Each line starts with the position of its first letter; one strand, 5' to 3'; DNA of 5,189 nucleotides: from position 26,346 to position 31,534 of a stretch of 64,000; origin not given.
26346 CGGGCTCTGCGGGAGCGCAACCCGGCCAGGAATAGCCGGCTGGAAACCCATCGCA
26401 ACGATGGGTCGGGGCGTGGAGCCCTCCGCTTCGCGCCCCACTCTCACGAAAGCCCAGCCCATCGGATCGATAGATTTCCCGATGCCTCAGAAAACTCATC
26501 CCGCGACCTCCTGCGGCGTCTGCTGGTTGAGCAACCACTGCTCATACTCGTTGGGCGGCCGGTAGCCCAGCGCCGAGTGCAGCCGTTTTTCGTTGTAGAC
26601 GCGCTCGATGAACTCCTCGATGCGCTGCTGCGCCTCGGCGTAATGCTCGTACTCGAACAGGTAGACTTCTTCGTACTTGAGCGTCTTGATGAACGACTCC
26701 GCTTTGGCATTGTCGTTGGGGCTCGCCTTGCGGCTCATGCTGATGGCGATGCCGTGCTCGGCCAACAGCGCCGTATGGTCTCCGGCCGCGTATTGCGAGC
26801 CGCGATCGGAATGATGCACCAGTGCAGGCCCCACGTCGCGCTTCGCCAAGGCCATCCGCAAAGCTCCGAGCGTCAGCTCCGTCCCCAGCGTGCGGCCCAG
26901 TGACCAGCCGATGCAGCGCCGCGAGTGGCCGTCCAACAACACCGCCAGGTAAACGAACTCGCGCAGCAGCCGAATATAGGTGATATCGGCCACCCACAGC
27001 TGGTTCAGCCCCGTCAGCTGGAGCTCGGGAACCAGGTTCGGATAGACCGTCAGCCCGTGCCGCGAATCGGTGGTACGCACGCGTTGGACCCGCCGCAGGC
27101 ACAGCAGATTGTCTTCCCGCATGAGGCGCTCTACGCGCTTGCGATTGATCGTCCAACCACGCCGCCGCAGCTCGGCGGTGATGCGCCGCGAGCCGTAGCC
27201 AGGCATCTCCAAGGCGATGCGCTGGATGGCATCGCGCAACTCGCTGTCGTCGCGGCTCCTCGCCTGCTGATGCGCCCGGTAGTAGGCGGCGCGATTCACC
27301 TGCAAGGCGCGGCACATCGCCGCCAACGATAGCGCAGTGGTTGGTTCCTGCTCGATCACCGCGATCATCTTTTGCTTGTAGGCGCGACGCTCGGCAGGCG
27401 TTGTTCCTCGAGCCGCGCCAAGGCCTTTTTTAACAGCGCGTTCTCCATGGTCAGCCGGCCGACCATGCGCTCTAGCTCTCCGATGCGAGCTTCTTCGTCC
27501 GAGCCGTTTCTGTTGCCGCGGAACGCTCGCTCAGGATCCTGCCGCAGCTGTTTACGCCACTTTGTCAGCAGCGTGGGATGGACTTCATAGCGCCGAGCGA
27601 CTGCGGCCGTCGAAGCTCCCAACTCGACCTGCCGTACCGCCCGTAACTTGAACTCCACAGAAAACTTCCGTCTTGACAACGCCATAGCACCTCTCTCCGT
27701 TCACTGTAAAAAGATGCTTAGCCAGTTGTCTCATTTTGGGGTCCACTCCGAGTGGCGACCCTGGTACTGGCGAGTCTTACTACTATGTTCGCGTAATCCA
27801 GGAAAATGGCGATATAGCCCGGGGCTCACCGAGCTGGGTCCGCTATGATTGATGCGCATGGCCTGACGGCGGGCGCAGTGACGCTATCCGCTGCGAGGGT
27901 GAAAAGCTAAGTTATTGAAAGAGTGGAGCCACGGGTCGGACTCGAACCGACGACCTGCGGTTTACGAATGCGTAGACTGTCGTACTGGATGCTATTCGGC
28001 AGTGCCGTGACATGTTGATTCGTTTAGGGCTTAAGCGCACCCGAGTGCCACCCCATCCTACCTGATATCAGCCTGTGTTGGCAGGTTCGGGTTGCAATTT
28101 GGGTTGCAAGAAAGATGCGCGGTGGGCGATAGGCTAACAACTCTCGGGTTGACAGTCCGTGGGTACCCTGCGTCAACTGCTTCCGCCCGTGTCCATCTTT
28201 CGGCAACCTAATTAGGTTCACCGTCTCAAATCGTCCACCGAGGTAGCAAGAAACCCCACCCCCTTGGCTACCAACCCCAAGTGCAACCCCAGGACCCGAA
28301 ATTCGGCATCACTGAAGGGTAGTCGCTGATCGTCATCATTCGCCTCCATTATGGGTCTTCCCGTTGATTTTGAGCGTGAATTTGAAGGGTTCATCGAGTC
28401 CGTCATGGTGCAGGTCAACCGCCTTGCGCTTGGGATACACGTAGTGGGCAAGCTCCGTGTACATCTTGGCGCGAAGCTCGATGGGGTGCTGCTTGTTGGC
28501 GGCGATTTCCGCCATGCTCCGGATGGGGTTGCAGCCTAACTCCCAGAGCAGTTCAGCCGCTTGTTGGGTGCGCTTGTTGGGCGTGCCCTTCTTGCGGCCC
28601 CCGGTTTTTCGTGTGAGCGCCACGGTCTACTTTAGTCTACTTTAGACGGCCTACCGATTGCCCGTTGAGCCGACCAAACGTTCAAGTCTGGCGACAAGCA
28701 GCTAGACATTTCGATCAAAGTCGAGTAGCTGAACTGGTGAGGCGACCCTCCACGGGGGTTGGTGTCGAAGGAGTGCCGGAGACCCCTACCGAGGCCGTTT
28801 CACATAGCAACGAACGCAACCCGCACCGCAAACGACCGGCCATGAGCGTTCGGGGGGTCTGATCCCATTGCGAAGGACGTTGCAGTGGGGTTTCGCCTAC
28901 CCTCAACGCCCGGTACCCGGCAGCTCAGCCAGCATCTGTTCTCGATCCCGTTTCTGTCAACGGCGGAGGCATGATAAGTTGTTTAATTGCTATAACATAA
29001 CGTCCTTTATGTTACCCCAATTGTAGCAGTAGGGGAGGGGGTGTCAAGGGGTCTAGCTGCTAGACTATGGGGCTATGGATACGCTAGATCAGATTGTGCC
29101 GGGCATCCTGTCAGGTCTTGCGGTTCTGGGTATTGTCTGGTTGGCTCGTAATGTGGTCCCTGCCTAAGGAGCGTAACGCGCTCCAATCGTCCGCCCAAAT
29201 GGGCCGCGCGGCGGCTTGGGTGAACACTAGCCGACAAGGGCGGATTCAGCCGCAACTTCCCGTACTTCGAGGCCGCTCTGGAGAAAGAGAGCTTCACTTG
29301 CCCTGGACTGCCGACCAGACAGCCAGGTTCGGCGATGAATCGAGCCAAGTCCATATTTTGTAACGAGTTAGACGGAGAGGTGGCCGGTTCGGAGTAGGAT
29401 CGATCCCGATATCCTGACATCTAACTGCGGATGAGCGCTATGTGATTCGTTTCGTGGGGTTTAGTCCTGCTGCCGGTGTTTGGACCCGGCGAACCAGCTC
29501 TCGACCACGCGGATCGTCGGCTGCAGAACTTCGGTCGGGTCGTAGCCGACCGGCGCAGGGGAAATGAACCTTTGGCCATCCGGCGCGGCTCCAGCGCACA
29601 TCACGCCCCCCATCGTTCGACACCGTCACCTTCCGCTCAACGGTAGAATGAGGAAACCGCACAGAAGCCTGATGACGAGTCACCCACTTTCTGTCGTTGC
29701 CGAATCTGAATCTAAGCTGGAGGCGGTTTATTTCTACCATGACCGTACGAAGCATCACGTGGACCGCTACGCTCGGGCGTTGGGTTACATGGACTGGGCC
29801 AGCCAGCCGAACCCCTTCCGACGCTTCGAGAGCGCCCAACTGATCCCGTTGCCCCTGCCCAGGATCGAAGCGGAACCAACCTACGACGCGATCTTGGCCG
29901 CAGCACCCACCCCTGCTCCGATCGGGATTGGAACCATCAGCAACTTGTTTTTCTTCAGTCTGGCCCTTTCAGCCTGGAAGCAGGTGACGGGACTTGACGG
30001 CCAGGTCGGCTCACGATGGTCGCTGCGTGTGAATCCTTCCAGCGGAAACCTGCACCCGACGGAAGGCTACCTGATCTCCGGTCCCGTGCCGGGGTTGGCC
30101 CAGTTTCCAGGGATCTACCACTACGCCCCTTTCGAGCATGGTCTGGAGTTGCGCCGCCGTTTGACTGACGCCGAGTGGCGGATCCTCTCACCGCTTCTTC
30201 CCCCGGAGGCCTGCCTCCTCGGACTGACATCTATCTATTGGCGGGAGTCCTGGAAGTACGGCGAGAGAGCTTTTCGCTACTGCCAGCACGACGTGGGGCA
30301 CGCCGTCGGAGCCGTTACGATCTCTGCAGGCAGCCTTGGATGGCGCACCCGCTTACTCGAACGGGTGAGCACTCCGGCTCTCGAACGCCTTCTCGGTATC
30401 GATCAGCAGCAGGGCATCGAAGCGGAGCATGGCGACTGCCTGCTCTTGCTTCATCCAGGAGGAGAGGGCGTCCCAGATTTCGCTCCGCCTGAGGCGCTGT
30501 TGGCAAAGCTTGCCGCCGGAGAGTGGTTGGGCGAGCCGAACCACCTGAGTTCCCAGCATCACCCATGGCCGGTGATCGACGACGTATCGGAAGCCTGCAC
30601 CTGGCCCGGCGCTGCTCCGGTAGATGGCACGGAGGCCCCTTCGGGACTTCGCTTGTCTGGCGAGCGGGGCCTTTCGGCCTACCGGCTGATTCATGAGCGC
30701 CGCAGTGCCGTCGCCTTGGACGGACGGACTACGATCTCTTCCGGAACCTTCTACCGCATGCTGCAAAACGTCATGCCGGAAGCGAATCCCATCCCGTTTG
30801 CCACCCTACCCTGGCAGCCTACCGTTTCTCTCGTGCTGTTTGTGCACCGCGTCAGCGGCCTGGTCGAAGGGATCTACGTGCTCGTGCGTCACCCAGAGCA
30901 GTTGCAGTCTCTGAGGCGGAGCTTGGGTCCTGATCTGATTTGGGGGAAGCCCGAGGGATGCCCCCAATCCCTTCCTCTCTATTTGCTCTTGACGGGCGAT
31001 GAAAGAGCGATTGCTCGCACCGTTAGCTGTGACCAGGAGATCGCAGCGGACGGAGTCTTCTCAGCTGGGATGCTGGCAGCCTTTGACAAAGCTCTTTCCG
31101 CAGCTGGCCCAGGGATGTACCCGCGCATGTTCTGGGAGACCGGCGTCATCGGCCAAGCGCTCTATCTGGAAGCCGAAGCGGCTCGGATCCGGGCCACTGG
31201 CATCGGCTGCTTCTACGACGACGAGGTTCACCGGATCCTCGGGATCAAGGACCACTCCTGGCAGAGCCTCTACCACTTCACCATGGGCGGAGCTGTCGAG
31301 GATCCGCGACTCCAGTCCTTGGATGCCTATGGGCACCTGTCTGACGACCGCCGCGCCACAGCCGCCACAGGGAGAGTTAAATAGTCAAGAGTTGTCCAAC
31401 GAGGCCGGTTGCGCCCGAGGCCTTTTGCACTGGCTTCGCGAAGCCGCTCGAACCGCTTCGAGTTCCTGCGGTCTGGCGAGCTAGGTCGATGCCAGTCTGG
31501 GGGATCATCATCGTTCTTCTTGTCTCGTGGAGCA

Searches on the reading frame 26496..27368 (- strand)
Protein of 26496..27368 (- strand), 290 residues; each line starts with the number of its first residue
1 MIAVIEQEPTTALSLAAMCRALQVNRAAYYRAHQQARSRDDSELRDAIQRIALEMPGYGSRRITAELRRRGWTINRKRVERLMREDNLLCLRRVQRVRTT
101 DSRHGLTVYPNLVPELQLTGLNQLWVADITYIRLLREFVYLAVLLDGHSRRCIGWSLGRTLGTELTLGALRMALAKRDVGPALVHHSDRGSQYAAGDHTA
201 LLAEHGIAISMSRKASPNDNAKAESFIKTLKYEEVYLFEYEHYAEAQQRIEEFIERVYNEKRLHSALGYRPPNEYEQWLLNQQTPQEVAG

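Call 62: search_protein_families(library=pfam, proteins=[window:26496-27368:-], max_evalue=0.001)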
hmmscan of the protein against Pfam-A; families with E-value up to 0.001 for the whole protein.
window:26496-27368:- (290 aa): 4 families
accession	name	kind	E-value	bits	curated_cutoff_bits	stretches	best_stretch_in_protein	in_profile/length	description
PF00665.32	rve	-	8.2e-24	84.2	32.6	1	122-217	5-102/102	Integrase core domain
PF13276.12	HTH_21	-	5e-16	59.1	28.1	1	41-95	3-59/60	HTH-like domain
PF13683.12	rve_3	-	8.5e-16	57.9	26.5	1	205-272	1-67/67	Integrase core domain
PF13333.12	rve_2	-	5.5e-08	33.3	22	1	224-278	1-54/56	Integrase core domain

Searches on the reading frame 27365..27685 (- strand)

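Call 62: search_protein_families(library=pfam, proteins=[window:27365-27685:-], max_evalue=0.001)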
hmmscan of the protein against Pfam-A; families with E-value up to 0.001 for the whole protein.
window:27365-27685:- (106 aa): 3 families
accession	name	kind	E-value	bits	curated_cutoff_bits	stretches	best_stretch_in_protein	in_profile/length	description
PF01527.26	HTH_Tnp_1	-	4.6e-15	56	24.1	1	5-75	4-74/75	Transposase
PF04218.19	CENP-B_N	-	0.00067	19.7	21.2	0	13-46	12-45/53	CENP-B N-terminal DNA-binding domain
PF13384.12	HTH_23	-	0.00068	19.8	24.6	0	13-48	7-42/50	Homeodomain-like domain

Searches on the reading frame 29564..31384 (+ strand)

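Call 63: search_protein_families(library=pfam, proteins=[window:29564-31384:+], max_evalue=0.00001)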
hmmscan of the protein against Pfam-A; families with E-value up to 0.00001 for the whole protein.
window:29564-31384:+ (606 aa): 1 family
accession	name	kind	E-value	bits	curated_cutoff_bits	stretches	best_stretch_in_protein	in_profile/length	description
PF00881.29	Nitroreductase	-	1.1e-12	48.9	23.5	1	491-575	80-166/167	Nitroreductase family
